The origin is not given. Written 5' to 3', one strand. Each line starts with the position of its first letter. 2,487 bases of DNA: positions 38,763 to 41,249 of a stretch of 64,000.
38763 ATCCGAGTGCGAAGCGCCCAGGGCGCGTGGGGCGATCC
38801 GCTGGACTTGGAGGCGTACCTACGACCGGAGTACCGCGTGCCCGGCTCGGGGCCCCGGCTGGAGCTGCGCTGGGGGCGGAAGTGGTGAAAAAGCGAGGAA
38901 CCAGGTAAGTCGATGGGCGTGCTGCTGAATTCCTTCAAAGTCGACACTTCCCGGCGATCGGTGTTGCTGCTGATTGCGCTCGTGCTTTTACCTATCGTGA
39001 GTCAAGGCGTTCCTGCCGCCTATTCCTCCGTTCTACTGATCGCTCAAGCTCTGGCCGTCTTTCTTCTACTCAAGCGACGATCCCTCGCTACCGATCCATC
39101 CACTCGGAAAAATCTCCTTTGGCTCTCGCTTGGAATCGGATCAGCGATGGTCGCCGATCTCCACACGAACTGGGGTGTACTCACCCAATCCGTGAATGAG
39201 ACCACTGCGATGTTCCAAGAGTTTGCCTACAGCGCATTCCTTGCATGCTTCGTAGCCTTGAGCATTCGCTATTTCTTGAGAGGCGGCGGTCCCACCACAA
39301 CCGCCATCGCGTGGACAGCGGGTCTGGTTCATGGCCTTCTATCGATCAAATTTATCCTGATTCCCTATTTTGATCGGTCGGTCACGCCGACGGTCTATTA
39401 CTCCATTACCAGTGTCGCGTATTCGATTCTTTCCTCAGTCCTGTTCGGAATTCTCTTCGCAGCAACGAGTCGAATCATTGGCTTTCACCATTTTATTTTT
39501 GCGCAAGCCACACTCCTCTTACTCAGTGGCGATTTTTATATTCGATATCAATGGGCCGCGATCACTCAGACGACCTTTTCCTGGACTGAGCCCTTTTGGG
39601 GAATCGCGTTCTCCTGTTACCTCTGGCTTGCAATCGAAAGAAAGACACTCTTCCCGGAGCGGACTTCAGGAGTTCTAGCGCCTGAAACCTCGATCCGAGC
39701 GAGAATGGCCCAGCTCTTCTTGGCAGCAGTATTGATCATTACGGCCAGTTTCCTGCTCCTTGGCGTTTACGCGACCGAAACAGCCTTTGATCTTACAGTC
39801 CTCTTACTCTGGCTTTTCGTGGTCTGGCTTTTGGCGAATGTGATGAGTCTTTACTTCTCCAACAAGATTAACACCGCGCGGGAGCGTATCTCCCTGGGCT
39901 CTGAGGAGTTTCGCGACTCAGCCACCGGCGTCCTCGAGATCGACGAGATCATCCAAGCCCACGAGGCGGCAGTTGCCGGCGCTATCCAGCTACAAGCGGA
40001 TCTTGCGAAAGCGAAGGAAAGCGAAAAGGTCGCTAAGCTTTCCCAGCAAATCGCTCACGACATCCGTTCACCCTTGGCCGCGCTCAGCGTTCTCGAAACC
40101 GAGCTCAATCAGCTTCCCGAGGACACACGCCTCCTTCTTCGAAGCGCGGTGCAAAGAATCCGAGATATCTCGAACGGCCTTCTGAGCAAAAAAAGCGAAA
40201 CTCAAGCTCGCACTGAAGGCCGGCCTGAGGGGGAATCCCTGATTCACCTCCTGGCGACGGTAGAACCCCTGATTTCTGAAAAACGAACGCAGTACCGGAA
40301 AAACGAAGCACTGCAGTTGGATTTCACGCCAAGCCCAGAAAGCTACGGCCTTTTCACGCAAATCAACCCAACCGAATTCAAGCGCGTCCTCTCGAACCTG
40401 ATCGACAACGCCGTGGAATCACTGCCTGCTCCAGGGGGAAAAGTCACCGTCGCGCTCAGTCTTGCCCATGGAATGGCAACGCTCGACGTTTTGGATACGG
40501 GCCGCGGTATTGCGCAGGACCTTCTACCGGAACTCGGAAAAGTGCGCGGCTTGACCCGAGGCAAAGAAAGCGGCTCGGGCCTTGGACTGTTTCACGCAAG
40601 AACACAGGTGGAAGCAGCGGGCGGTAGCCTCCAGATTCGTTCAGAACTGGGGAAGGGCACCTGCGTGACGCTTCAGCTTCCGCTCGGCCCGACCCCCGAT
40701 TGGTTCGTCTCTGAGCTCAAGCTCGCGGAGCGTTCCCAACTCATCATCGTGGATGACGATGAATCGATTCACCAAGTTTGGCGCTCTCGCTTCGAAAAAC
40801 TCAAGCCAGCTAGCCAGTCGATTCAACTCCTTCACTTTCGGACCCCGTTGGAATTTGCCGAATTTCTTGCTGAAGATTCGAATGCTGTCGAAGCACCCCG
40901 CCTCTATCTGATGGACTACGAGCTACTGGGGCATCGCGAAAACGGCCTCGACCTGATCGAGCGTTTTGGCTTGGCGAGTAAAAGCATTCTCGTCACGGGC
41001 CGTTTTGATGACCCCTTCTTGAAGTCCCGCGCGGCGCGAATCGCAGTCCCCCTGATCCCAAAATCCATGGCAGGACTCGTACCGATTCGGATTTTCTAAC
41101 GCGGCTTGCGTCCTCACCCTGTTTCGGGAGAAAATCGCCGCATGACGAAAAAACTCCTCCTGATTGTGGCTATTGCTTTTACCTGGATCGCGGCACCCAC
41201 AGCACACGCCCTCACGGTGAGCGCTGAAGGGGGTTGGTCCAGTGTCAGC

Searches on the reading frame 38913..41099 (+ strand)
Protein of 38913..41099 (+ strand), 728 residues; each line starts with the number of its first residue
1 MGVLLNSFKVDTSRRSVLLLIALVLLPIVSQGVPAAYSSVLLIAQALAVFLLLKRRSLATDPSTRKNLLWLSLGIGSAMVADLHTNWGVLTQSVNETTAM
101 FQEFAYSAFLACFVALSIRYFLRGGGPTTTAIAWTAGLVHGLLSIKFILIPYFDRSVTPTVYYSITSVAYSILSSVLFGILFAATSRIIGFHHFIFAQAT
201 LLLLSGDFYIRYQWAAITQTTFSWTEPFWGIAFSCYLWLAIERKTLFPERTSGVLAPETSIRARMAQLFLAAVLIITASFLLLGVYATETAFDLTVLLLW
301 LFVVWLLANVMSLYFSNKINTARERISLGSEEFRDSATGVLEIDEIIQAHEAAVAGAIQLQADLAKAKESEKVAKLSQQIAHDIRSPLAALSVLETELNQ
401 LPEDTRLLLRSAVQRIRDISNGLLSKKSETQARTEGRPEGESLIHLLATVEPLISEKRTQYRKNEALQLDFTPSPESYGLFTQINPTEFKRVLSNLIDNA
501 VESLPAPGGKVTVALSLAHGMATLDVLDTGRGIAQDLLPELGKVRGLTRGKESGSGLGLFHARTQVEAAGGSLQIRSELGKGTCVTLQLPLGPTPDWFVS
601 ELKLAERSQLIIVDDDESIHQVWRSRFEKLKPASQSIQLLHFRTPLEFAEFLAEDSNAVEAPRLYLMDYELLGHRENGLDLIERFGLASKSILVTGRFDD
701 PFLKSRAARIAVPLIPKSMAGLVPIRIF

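Call 29: search_protein_families(library=pfam, proteins=[window:38913-41099:+], max_evalue=0.00001)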
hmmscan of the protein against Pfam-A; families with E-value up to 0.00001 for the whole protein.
window:38913-41099:+ (728 aa): 1 family
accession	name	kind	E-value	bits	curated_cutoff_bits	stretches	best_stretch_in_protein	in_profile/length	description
PF02518.31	HATPase_c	-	6.2e-21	75.3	26.4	1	486-592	3-110/111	Histidine kinase-, DNA gyrase B-, and HSP90-like ATPase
